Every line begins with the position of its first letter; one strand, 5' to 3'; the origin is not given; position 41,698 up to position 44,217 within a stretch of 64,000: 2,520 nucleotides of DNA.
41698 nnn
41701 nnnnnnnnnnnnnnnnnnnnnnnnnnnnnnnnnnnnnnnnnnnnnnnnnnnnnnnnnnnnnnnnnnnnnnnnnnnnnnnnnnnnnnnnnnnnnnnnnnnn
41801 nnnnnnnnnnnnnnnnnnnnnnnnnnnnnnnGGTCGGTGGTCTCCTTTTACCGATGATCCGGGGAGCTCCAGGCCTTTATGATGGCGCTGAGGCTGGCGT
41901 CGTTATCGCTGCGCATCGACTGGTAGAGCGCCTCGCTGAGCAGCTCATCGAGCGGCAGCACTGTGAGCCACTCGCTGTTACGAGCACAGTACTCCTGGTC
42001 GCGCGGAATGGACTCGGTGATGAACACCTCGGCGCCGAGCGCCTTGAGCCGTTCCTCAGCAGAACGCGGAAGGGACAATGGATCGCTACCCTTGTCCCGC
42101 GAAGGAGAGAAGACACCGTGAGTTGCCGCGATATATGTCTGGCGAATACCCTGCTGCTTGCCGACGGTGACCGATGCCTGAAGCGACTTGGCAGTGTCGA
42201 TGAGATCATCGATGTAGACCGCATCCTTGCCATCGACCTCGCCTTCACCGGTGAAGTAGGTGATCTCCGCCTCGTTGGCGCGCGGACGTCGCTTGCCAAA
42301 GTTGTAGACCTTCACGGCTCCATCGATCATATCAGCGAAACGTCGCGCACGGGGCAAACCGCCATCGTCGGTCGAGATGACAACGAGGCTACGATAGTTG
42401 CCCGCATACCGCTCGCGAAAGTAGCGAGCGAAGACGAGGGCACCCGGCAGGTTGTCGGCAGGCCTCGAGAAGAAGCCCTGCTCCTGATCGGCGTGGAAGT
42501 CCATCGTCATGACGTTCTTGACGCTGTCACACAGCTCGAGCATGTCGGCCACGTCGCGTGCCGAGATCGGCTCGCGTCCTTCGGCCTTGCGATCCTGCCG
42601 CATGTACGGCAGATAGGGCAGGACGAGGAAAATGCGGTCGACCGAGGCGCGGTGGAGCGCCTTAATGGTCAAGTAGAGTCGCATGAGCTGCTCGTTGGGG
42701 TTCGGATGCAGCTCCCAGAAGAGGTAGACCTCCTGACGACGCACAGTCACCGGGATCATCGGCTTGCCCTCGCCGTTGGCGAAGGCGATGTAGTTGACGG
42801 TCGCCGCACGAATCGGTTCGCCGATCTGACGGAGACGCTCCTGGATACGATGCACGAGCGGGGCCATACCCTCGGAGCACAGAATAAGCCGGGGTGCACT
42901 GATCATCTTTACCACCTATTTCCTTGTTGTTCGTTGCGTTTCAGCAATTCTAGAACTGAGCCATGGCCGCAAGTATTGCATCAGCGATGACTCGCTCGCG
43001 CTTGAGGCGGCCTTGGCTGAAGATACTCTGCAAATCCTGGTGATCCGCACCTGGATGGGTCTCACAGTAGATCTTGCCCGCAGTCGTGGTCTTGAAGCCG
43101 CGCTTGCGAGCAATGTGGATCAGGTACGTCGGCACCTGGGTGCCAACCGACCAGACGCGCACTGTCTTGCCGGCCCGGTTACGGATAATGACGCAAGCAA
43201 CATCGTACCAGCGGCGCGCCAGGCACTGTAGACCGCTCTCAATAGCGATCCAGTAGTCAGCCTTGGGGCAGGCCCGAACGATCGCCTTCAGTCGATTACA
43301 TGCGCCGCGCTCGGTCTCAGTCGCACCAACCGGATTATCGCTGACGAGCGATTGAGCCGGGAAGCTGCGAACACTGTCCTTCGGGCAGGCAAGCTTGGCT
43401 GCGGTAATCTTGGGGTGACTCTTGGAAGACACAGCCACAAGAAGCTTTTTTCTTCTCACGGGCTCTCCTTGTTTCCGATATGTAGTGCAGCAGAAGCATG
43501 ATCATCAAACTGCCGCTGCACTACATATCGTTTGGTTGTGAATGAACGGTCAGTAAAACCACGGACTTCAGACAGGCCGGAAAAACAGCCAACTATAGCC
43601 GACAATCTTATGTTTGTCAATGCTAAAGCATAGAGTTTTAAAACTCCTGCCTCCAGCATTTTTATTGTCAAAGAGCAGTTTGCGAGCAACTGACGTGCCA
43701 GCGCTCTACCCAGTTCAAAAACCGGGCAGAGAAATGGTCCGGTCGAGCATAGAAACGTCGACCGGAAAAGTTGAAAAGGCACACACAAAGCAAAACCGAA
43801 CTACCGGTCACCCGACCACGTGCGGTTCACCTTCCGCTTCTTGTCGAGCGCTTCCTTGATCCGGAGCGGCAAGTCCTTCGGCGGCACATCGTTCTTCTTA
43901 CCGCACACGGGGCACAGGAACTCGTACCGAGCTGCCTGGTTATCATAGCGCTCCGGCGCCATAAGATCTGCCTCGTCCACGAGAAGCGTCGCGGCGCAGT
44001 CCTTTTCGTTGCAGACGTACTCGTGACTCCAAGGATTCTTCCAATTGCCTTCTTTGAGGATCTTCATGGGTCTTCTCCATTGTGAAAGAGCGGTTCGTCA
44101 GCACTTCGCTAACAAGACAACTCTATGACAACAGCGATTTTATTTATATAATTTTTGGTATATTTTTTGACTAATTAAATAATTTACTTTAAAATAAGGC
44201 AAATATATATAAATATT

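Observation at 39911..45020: Free-standing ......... endonuclease gene and GC-rich block lie between two paralogous TrmB-like regulators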

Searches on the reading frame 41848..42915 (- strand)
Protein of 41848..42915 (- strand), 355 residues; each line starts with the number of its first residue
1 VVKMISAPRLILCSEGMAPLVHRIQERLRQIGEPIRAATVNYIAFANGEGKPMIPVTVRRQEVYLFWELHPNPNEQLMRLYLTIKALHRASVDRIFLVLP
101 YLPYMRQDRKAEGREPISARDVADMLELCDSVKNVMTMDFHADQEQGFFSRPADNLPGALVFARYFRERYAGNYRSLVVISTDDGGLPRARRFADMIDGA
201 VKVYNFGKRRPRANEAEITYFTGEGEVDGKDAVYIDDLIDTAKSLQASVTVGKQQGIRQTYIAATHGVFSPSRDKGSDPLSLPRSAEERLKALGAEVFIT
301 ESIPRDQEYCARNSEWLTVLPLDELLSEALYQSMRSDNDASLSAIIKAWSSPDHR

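Call 3: search_protein_families(library=pfam, proteins=[window:41848-42915:-], max_evalue=0.01)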
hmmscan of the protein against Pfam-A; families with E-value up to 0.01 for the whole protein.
window:41848-42915:- (355 aa): 3 families
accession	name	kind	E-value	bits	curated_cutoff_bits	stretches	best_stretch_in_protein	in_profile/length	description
PF13793.12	Pribosyltran_N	-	2.2e-26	92.5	25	1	15-127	7-114/117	N-terminal domain of ribose phosphate pyrophosphokinase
PF14572.12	Pribosyl_synth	-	3.9e-09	37.1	27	1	224-331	78-171/184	Phosphoribosyl synthetase-associated domain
PF00156.33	Pribosyltran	-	1.6e-07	31.2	26.3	1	162-251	15-109/158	Phosphoribosyl transferase domain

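Call 33: find_homologous_proteins(query=window:41848-42912:-)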
Query window:41848-42912:- (354 aa): 1184 proteins with E <= 0.001 among 4533 candidates; the best 120 are listed.
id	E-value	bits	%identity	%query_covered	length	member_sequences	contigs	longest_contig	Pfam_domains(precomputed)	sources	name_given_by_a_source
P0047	5.0e-233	791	100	99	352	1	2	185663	PF00156.34,PF14572.13,PF13793.13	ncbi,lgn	-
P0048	3.8e-141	489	63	98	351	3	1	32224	PF00156.34,PF14572.13,PF13793.13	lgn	-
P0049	7.3e-81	291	47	91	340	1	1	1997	PF00156.34,PF14572.13,PF13793.13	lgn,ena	-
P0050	1.8e-71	260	44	93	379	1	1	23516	PF00156.34,PF14572.13,PF13793.13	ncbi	-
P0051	2.6e-71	259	45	93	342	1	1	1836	PF00156.34,PF14572.13,PF13793.13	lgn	-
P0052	7.4e-71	258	43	93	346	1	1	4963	PF00156.34,PF14572.13,PF13793.13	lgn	-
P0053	3.8e-70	255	43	92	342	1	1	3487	PF00156.34,PF14572.13,PF13793.13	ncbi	-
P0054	6.0e-65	238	41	95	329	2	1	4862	PF14681.13,PF00156.34,PF14572.13,PF13793.13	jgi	-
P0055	3.7e-64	236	41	96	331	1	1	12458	PF00156.34,PF14572.13,PF13793.13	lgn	-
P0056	1.3e-62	231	42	92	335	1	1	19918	PF00156.34,PF14572.13,PF13793.13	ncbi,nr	ncbi:ribose-phosphate diphosphokinase [Candidatus Kaiserbacteria bacterium]|nr:ribose-phosphate diph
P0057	7.3e-61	225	41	93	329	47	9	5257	PF00156.34,PF14572.13,PF13793.13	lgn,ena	-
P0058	1.8e-59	220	40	93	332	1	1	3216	PF00156.34,PF14572.13,PF13793.13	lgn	-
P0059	8.4e-59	218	42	86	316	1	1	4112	PF00156.34,PF14572.13,PF13793.13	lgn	-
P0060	5.5e-54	202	42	83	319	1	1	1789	PF00156.34,PF14572.13,PF13793.13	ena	-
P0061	1.6e-46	178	37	86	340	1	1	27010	PF00156.34,PF14572.13,PF13793.13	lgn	-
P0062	7.7e-46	175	36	88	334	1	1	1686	PF00156.34,PF14572.13,PF13793.13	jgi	jgi:ribose-phosphate pyrophosphokinase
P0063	1.2e-45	175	40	75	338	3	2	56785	PF14681.13,PF00156.34,PF14572.13,PF13793.13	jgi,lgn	jgi:ribose-phosphate pyrophosphokinase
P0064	1.7e-45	174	41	69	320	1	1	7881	PF00156.34,PF14572.13,PF13793.13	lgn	-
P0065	2.9e-45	174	37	86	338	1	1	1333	PF00156.34,PF14572.13,PF13793.13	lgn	-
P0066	7.0e-45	172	38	75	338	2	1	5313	PF14681.13,PF00156.34,PF14572.13,PF13793.13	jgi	jgi:ribose-phosphate pyrophosphokinase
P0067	1.4e-44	171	39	70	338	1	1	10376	PF00156.34,PF14572.13,PF13793.13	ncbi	-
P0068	1.7e-44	171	41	71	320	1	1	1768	PF00156.34,PF14572.13,PF13793.13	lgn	-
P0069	2.3e-44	171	43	64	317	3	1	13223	PF00156.34,PF14572.13,PF13793.13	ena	-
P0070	2.3e-44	171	37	86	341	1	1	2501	PF00156.34,PF14572.13,PF13793.13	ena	-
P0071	3.6e-44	170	39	75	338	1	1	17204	PF00156.34,PF14572.13,PF13793.13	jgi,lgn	jgi:ribose-phosphate pyrophosphokinase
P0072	3.7e-44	170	35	89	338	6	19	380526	PF00156.34,PF14572.13,PF13793.13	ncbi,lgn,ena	-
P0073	4.1e-44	170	38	70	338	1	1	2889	PF00156.34,PF14572.13,PF13793.13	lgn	-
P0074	5.3e-44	169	37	81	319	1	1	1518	PF00156.34,PF14572.13,PF13793.13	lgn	-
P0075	2.5e-43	167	40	71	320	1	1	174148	PF00156.34,PF14572.13,PF13793.13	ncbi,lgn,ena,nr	ncbi:MAG TPA: ribose-phosphate diphosphokinase [Clostridiaceae bacterium]|nr:ribose-phosphate diphos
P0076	3.7e-43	167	40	71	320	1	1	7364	PF00156.34,PF14572.13,PF13793.13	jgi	-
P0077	3.9e-43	167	39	86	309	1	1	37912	PF00156.34,PF14572.13,PF13793.13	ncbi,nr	ncbi:MAG: ribose-phosphate pyrophosphokinase [Elusimicrobia bacterium]|nr:ribose-phosphate pyrophosp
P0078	4.7e-43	166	39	86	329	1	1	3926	PF00156.34,PF14572.13,PF13793.13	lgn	-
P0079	5.0e-43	166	39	74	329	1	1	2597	PF00156.34,PF14572.13,PF13793.13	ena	-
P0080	5.2e-43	166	36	91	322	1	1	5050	PF00156.34,PF14572.13,PF13793.13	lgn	-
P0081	5.3e-43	166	36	91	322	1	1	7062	PF00156.34,PF14572.13,PF13793.13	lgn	-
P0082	5.3e-43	166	35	91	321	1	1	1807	PF00156.34,PF14572.13,PF13793.13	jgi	jgi:ribose-phosphate pyrophosphokinase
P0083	5.6e-43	166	38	75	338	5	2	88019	PF14681.13,PF00156.34,PF14572.13,PF13793.13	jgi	jgi:ribose-phosphate pyrophosphokinase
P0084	8.4e-43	165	38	73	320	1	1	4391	PF00156.34,PF14572.13,PF13793.13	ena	-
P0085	1.1e-42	165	39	71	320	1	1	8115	PF00156.34,PF14572.13,PF13793.13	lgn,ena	-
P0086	2.4e-42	164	36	81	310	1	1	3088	PF00156.34,PF14572.13,PF13793.13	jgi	jgi:ribose-phosphate pyrophosphokinase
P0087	2.5e-42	164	37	75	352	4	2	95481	PF14681.13,PF00156.34,PF14572.13,PF13793.13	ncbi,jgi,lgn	-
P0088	6.9e-42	162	36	87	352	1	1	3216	PF14681.13,PF00156.34,PF14572.13,PF13793.13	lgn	-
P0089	7.1e-42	162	39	71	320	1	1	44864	PF00156.34,PF14572.13,PF13793.13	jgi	-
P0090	9.7e-42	162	38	71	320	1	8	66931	PF00156.34,PF14572.13,PF13793.13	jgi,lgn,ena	-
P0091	1.7e-41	161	38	84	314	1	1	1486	PF00156.34,PF14572.13,PF13793.13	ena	-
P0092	1.7e-41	161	35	91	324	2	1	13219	PF00156.34,PF14572.13,PF13793.13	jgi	-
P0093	2.5e-41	161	42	71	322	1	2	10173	PF00156.34,PF14572.13,PF13793.13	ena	-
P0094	2.5e-41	161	39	68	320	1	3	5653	PF14681.13,PF00156.34,PF14572.13,PF13793.13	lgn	-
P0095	3.6e-41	160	39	76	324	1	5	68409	PF00156.34,PF14572.13,PF13793.13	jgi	-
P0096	3.8e-41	160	38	84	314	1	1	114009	PF00156.34,PF14572.13,PF13793.13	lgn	-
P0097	3.8e-41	160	39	76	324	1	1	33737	PF00156.34,PF14572.13,PF13793.13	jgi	-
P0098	4.2e-41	160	36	91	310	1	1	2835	PF00156.34,PF14572.13,PF13793.13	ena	-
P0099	4.2e-41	160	36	91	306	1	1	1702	PF00156.34,PF14572.13,PF13793.13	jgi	-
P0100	5.1e-41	160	37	81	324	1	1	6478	PF00156.34,PF14572.13,PF13793.13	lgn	-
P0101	6.8e-41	159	42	68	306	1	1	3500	PF00156.34,PF14572.13,PF13793.13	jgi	-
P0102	1.0e-40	159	35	86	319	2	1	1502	PF00156.34,PF14572.13,PF13793.13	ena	-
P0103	1.3e-40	158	36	81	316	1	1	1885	PF00156.34,PF14572.13,PF13793.13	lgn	-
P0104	2.5e-40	157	35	86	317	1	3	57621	PF00156.34,PF14572.13,PF13793.13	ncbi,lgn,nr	ncbi:MAG: ribose-phosphate pyrophosphokinase [Clostridia bacterium]|nr:ribose-phosphate pyrophosphok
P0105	2.6e-40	157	38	95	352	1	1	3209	PF00156.34,PF14572.13,PF13793.13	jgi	jgi:ribose-phosphate pyrophosphokinase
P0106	2.6e-40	157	37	84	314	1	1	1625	PF14681.13,PF00156.34,PF14572.13,PF13793.13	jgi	-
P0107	2.9e-40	157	34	86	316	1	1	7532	PF00156.34,PF14572.13,PF13793.13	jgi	jgi:ribose-phosphate pyrophosphokinase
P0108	3.1e-40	157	40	64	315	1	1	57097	PF00156.34,PF14572.13,PF13793.13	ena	-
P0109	3.2e-40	157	38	85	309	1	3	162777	PF00156.34,PF14572.13,PF13793.13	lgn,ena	-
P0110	3.5e-40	157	35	81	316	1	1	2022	PF00156.34,PF14572.13,PF13793.13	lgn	-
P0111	3.5e-40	157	40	69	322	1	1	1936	PF00156.34,PF14572.13,PF13793.13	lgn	-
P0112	3.9e-40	157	38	85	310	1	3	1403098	PF00156.34,PF14572.13,PF13793.13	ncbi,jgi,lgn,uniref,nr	ncbi:ribose-phosphate pyrophosphokinase [Halarcobacter anaerophilus]|jgi:ribose-phosphate pyrophosph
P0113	4.2e-40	157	38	85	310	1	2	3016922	PF00156.34,PF14572.13,PF13793.13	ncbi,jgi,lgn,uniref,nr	ncbi:ribose-phosphate pyrophosphokinase [Halarcobacter anaerophilus]|jgi:ribose-phosphate pyrophosph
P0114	4.2e-40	157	38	69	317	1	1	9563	PF00156.34,PF14572.13,PF13793.13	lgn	-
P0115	5.8e-40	156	36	69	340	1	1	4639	PF00156.34,PF14572.13,PF13793.13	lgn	-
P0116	6.0e-40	156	37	77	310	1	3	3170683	PF00156.34,PF14572.13,PF13793.13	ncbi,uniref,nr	ncbi:ribose-phosphate pyrophosphokinase [Halarcobacter ebronensis]|uniref:Ribose-phosphate pyrophosp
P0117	6.9e-40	156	35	90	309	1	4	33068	PF00156.34,PF14572.13,PF13793.13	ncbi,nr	ncbi:MAG: ribose-phosphate pyrophosphokinase [Arcobacter sp.]|nr:ribose-phosphate pyrophosphokinase 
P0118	7.7e-40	156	36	85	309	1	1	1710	PF00156.34,PF14572.13,PF13793.13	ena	-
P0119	8.0e-40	156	37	79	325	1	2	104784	PF00156.34,PF14572.13,PF13793.13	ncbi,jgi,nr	ncbi:MAG: ribose-phosphate pyrophosphokinase [Clostridiales bacterium]|jgi:ribose-phosphate pyrophos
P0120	8.9e-40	156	37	84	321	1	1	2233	PF00156.34,PF14572.13,PF13793.13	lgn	-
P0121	1.1e-39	155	38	95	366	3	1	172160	PF00156.34,PF14572.13,PF13793.13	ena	-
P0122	1.2e-39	155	36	82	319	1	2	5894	PF00156.34,PF14572.13,PF13793.13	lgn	-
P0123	1.4e-39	155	36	95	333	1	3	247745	PF00156.34,PF14572.13,PF13793.13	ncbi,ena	-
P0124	1.5e-39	155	38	68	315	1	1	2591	PF00156.34,PF14572.13,PF13793.13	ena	-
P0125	1.6e-39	155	36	78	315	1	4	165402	PF00156.34,PF14572.13,PF13793.13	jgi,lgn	jgi:ribose-phosphate pyrophosphokinase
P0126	1.6e-39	155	37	89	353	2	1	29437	PF00156.34,PF14572.13,PF13793.13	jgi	jgi:ribose-phosphate pyrophosphokinase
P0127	1.7e-39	155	36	95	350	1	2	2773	PF00156.34,PF14572.13,PF13793.13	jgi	jgi:ribose-phosphate pyrophosphokinase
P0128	1.8e-39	155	37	95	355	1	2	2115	PF14572.13,PF13793.13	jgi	jgi:ribose-phosphate pyrophosphokinase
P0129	1.8e-39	155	41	64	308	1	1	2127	PF00156.34,PF14572.13,PF13793.13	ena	-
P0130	1.9e-39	154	37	92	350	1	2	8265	PF00156.34,PF14572.13,PF13793.13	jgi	jgi:ribose-phosphate pyrophosphokinase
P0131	2.0e-39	154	35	79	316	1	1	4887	PF00156.34,PF14572.13,PF13793.13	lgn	-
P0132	2.1e-39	154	36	95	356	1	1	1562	PF00156.34,PF14572.13,PF13793.13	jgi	jgi:ribose-phosphate pyrophosphokinase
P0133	2.1e-39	154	35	85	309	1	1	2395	PF00156.34,PF14572.13,PF13793.13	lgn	-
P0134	2.2e-39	154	36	85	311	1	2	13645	PF00156.34,PF14572.13,PF13793.13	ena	-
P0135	2.3e-39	154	38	89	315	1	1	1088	PF00156.34,PF14572.13,PF13793.13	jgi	-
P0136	2.5e-39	154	39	85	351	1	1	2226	PF00156.34,PF14572.13,PF13793.13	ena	-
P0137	2.6e-39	154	36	95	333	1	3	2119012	PF00156.34,PF14572.13,PF13793.13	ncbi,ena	-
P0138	2.8e-39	154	37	92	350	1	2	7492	PF00156.34,PF14572.13,PF13793.13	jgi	jgi:ribose-phosphate pyrophosphokinase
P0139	2.8e-39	154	37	85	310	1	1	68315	PF00156.34,PF14572.13,PF13793.13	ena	-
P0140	2.8e-39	154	34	95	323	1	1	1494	PF00156.34,PF14572.13,PF13793.13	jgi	jgi:ribose-phosphate pyrophosphokinase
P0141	3.3e-39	154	35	91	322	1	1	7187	PF00156.34,PF14572.13,PF13793.13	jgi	jgi:ribose-phosphate pyrophosphokinase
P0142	3.5e-39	154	36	95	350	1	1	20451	PF00156.34,PF14572.13,PF13793.13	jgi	jgi:ribose-phosphate pyrophosphokinase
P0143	3.7e-39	153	37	86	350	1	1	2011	PF00156.34,PF14572.13,PF13793.13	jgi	jgi:ribose-phosphate pyrophosphokinase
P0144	3.7e-39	153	41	64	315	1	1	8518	PF00156.34,PF14572.13,PF13793.13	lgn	-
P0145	3.9e-39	153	39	85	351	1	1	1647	PF00156.34,PF14572.13,PF13793.13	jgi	jgi:ribose-phosphate pyrophosphokinase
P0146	3.9e-39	153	35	81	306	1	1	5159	PF00156.34,PF14572.13,PF13793.13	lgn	-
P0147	4.4e-39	153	36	85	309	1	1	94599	PF00156.34,PF14572.13,PF13793.13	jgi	jgi:ribose-phosphate pyrophosphokinase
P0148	4.7e-39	153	35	93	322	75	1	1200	PF00156.34,PF14572.13,PF13793.13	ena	-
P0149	4.8e-39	153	38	75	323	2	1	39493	PF00156.34,PF14572.13,PF13793.13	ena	-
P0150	5.0e-39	153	36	95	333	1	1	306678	PF00156.34,PF14572.13,PF13793.13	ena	-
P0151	5.2e-39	153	37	81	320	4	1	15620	PF00156.34,PF14572.13,PF13793.13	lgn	-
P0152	5.2e-39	153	37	90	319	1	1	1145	PF00156.34,PF14572.13,PF13793.13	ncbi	-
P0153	5.6e-39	153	37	90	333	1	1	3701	PF00156.34,PF14572.13,PF13793.13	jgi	-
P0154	6.2e-39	153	39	85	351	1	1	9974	PF00156.34,PF14572.13,PF13793.13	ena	-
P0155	6.2e-39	153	39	85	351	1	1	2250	PF00156.34,PF14572.13,PF13793.13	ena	-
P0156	6.2e-39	153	38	83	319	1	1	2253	PF00156.34,PF14572.13,PF13793.13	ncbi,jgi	jgi:ribose-phosphate pyrophosphokinase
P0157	6.3e-39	153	39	85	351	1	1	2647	PF00156.34,PF14572.13,PF13793.13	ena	-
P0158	6.4e-39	153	39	85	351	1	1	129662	PF00156.34,PF14572.13,PF13793.13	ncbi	ncbi:MAG: ribose-phosphate diphosphokinase [Gaiellaceae bacterium]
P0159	6.8e-39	153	37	90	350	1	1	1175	PF00156.34,PF14572.13,PF13793.13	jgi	jgi:ribose-phosphate pyrophosphokinase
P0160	6.8e-39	153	37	90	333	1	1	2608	PF00156.34,PF14572.13,PF13793.13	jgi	-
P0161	6.9e-39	153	37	90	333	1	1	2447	PF00156.34,PF14572.13,PF13793.13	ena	-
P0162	7.4e-39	152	37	95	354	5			PF00156.34,PF14572.13,PF13793.13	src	-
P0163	7.7e-39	152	35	79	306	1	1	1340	PF00156.34,PF14572.13,PF13793.13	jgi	jgi:ribose-phosphate pyrophosphokinase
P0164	7.7e-39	152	39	85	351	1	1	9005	PF00156.34,PF14572.13,PF13793.13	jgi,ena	-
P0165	8.9e-39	152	36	95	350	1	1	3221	PF00156.34,PF14572.13,PF13793.13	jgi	jgi:ribose-phosphate pyrophosphokinase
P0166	9.4e-39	152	37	90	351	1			PF00156.34,PF14572.13,PF13793.13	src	-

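Call 34: find_encoding_contigs(protein=P0048, flank=8000, max_places=2)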
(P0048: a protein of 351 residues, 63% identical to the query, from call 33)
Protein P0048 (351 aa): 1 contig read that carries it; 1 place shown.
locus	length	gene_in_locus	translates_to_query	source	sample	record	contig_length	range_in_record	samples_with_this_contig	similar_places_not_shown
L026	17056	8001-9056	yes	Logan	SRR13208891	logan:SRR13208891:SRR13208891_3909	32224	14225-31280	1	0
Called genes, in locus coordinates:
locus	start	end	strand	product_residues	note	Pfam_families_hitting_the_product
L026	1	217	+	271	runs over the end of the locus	PF00950:ABC-3, PF01032:FecCD (weak)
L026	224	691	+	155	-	PF01475:FUR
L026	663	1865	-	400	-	PF07907:YibE_F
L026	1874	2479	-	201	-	PF00881:Nitroreductase, PF14512:TM1586_NiRdase (faint)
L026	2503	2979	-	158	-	PF02643:DUF192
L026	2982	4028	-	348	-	PF00953:Glycos_transf_4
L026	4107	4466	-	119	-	-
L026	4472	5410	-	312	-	PF01795:Methyltransf_5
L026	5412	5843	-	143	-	PF02381:MraZ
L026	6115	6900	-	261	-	PF01978:TrmB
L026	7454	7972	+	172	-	PF01931:NTPase_I-T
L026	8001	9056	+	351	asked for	PF13793:Pribosyltran_N, PF00156:Pribosyltran, PF14572:Pribosyl_synth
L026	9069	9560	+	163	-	-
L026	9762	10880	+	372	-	-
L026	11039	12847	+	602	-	PF00580:UvrD-helicase, PF13245:AAA_19 (weak), PF13361:UvrD_C (weak), PF01443:Viral_helicase1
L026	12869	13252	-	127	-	PF00903:Glyoxalase, PF12681:Glyoxalase_2 (weak), PF13669:Glyoxalase_4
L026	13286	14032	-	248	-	PF00106:adh_short, PF13561:adh_short_C2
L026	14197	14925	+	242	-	PF01978:TrmB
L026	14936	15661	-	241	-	PF09992:NAGPA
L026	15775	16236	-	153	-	PF00583:Acetyltransf_1, PF13673:Acetyltransf_10, PF13508:Acetyltransf_7, PF08445:FR47 (weak)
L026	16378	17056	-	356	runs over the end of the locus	PF13624:SurA_N_3 (weak), PF00639:Rotamase, PF13145:Rotamase_2, PF13616:Rotamase_3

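Call 35: find_encoding_contigs(protein=P0050, flank=8000, max_places=2)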
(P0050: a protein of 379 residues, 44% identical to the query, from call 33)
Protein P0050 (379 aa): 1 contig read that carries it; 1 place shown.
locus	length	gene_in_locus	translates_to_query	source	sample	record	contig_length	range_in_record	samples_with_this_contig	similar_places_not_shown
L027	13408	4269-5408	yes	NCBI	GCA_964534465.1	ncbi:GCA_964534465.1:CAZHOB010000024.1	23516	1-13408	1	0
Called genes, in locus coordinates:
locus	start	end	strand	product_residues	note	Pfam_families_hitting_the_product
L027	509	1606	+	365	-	PF23446:LysM1_NFP_LYK (faint), PF23577:LysM_RLK (faint), PF01476:LysM, PF23473:LysM3_LYK4_5, PF01476:LysM, PF01551:Peptidase_M23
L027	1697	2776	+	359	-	-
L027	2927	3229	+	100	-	PF02656:DUF202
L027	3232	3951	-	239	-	PF01978:TrmB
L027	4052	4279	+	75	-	-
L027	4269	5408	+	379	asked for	PF13793:Pribosyltran_N, PF00156:Pribosyltran, PF14572:Pribosyl_synth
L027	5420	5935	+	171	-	PF00156:Pribosyltran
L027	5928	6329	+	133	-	PF00293:NUDIX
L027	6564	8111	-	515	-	PF13541:ChlI, PF00493:MCM (weak), PF01078:Mg_chelatase, PF07728:AAA_5, PF13335:Mg_chelatase_C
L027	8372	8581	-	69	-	-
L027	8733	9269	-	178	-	PF00300:His_Phos_1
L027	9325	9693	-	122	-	PF01258:zf-dskA_traR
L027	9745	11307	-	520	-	-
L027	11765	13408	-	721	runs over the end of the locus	PF01138:RNase_PH, PF03725:RNase_PH_C (faint), PF01138:RNase_PH, PF00013:KH_1, PF00575:S1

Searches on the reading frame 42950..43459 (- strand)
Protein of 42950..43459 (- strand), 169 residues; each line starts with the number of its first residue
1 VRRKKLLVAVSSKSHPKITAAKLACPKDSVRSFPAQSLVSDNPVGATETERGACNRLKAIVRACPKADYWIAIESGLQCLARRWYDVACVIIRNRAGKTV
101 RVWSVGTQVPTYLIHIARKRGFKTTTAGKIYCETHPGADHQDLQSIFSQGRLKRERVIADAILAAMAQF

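Call 3: search_protein_families(library=pfam, proteins=[window:42950-43459:-], max_evalue=0.01)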
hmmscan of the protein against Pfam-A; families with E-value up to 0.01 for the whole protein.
window:42950-43459:- (169 aa): 1 family
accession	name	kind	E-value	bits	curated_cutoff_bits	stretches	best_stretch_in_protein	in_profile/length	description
PF01931.24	NTPase_I-T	-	2.3e-21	76.8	25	1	16-169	6-161/162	Protein of unknown function DUF84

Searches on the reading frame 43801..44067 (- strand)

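Call 3: search_protein_families(library=pfam, proteins=[window:43801-44067:-], max_evalue=0.01)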
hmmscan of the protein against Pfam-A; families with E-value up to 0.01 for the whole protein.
window:43801-44067:- (88 aa): 1 family
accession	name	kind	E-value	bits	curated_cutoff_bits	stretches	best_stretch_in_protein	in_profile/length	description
PF21817.3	CapR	-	0.0076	16.9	24.2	1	38-65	21-49/67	CapR homology domain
